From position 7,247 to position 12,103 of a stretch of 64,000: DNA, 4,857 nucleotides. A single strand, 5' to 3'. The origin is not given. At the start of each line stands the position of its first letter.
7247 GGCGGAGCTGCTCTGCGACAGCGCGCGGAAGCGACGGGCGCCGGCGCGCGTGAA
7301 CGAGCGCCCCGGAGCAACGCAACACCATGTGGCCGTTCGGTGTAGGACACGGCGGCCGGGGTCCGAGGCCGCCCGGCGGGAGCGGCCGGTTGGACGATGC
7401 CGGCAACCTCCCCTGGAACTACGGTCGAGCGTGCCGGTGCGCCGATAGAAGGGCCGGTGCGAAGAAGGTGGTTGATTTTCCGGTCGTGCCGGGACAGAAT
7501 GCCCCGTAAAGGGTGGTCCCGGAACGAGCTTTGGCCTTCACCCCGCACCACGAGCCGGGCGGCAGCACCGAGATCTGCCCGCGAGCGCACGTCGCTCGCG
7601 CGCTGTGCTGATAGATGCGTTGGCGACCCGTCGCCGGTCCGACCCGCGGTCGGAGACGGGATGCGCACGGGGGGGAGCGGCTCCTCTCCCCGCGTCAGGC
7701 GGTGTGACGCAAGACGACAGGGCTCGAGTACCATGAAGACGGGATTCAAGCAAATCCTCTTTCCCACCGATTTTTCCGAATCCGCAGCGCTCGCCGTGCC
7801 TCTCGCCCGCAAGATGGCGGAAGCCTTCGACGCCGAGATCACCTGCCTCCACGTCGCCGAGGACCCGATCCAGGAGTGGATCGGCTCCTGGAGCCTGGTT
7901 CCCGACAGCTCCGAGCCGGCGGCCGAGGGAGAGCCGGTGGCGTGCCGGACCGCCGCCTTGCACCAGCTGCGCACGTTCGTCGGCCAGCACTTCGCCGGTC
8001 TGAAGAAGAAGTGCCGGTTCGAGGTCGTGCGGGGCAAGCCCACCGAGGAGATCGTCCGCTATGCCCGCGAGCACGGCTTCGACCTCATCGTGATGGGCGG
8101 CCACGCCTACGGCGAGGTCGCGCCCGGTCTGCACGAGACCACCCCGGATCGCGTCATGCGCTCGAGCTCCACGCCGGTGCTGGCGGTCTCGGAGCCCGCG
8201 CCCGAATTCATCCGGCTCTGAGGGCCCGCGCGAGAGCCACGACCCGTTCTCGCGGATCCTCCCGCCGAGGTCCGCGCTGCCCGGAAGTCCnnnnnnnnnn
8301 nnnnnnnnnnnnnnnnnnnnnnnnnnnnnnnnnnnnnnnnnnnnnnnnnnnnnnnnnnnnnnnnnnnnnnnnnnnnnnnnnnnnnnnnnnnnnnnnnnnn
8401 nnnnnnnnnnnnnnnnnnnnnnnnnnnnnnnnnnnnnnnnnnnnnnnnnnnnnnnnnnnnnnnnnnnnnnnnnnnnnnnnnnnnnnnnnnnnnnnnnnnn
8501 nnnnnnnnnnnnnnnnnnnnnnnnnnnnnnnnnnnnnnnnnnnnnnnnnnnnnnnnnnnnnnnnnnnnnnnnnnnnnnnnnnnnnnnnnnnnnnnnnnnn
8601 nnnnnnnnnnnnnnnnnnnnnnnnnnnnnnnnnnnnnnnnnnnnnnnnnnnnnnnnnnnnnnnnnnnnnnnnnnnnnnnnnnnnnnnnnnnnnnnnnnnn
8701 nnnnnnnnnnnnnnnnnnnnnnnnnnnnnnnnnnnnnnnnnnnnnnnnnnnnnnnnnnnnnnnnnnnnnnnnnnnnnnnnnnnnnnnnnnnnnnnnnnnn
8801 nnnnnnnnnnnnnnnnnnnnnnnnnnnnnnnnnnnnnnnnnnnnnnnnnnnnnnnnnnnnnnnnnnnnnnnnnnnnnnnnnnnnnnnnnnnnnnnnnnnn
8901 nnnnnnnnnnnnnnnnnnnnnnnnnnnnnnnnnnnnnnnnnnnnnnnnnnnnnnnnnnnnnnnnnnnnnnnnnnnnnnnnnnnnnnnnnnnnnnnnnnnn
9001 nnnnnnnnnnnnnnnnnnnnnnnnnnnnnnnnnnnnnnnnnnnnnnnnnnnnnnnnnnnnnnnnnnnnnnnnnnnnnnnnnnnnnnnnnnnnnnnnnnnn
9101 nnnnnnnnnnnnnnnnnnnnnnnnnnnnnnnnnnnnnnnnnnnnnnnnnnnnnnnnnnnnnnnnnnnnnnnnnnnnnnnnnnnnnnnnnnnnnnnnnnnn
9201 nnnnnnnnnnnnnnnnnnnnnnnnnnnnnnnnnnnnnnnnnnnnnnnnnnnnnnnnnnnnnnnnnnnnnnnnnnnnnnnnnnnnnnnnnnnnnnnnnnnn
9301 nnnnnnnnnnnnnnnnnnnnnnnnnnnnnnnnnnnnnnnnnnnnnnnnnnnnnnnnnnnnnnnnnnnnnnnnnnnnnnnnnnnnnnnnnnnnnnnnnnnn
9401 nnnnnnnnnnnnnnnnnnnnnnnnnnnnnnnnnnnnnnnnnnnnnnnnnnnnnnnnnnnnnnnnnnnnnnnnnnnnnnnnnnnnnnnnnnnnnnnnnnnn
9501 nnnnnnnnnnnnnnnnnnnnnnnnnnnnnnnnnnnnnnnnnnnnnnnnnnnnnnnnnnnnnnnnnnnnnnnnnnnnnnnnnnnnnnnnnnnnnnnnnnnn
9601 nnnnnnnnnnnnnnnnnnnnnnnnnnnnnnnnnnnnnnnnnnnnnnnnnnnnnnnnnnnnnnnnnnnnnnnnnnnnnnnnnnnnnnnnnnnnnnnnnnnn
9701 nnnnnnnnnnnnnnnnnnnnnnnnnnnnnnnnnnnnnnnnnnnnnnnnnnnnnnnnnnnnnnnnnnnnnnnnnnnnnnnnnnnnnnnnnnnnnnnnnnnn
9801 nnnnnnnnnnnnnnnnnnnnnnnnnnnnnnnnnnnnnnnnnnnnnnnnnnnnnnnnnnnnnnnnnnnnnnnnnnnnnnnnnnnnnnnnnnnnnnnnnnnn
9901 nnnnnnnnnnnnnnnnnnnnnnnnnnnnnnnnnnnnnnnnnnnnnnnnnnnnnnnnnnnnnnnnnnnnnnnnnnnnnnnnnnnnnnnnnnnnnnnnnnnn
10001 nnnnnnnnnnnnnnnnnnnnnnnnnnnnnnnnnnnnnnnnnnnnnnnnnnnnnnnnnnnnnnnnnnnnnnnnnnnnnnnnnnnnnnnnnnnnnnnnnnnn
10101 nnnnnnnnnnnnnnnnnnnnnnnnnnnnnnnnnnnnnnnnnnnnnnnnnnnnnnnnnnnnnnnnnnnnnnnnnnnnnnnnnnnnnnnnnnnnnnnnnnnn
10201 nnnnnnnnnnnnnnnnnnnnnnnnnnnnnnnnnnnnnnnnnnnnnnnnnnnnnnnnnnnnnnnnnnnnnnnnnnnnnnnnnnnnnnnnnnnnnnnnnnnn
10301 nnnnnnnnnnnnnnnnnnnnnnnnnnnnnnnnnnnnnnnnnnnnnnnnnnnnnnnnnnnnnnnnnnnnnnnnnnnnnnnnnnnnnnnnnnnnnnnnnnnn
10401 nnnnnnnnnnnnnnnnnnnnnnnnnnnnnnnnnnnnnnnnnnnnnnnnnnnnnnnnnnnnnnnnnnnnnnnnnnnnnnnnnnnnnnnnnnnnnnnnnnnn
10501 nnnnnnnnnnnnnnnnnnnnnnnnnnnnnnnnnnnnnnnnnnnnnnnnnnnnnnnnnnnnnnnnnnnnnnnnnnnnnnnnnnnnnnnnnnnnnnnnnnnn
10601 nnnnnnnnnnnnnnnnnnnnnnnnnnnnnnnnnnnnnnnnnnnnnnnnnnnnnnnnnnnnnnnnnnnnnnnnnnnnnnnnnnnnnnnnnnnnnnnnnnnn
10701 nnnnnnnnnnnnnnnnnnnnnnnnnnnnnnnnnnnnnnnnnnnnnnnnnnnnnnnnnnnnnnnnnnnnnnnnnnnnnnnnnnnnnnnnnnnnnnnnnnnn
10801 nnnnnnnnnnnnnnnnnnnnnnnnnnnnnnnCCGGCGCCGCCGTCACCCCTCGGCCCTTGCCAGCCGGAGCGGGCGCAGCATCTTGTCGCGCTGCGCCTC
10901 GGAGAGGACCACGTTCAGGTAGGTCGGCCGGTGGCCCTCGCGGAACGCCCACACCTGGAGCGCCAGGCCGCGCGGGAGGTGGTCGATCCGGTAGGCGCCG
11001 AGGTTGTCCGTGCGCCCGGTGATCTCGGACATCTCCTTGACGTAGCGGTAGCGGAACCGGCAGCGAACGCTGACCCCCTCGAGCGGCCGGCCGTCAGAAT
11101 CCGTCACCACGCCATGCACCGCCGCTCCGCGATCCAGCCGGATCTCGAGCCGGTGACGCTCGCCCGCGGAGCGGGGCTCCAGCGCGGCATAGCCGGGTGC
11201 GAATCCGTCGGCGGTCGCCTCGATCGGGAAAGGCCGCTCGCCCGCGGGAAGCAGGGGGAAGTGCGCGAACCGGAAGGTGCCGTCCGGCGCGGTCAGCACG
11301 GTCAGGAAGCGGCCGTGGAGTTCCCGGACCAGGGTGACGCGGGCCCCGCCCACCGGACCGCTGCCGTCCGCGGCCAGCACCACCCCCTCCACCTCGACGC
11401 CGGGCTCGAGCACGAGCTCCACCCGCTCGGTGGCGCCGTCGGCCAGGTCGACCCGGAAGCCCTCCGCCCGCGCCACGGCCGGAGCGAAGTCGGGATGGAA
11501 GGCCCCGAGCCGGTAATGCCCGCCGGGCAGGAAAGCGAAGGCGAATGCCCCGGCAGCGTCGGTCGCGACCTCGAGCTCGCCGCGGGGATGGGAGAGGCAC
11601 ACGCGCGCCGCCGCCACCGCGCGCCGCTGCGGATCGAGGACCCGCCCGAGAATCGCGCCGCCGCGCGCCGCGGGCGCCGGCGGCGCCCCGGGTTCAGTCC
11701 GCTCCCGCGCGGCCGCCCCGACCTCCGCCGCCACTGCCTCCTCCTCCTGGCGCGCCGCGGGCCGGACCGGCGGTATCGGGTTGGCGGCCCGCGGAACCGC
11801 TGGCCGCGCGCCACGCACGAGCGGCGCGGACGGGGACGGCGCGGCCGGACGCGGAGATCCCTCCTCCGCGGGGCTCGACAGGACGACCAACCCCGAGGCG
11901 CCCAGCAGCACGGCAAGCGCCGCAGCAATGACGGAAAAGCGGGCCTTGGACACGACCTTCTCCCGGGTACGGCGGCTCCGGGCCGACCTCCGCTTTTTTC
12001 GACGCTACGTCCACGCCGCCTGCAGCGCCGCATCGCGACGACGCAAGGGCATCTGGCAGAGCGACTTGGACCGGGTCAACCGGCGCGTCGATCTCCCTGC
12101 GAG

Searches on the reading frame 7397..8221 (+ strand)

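Call 91: search_protein_families(library=pfam, proteins=[window:7397-8221:+], max_evalue=0.001)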
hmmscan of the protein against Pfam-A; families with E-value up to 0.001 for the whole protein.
window:7397-8221:+ (274 aa): 1 family
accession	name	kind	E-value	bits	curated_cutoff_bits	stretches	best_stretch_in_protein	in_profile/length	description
PF00582.32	Usp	-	1.5e-20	74.6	24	1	117-264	2-140/141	Universal stress protein family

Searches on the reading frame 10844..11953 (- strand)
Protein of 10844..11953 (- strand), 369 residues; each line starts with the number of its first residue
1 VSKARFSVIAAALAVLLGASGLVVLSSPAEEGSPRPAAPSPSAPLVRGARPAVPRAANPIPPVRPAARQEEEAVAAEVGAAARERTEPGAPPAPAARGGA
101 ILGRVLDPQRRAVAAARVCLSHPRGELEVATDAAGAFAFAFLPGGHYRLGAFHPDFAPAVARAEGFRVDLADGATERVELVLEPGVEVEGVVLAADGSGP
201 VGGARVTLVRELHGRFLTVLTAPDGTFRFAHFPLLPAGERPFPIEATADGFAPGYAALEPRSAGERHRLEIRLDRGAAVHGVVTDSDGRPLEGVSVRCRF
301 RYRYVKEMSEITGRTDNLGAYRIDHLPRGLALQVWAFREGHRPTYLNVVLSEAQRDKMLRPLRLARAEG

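Call 89: search_protein_families(library=pfam, proteins=[window:10844-11953:-], max_evalue=0.001)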
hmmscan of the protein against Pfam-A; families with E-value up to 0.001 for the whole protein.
window:10844-11953:- (369 aa): 5 families
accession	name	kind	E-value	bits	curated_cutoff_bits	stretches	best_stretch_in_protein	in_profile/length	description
PF13620.12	CarboxypepD_reg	-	3.1e-27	95.2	32.3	3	101-182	2-81/82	Carboxypeptidase regulatory-like domain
PF13715.12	CarbopepD_reg_2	-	2.1e-06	28.1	32.2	0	102-150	2-49/88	CarboxypepD_reg-like domain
PF07210.18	DUF1416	-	8.2e-05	22.9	23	0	183-229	17-61/97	Protein of unknown function (DUF1416)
PF23193.1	NOMO_3rd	-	0.00021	21.7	27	0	127-153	60-86/120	NOMO third transthyretin-like domain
PF17210.9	SdrD_B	-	0.00023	21.8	29.7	0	107-154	18-67/112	SdrD B-like domain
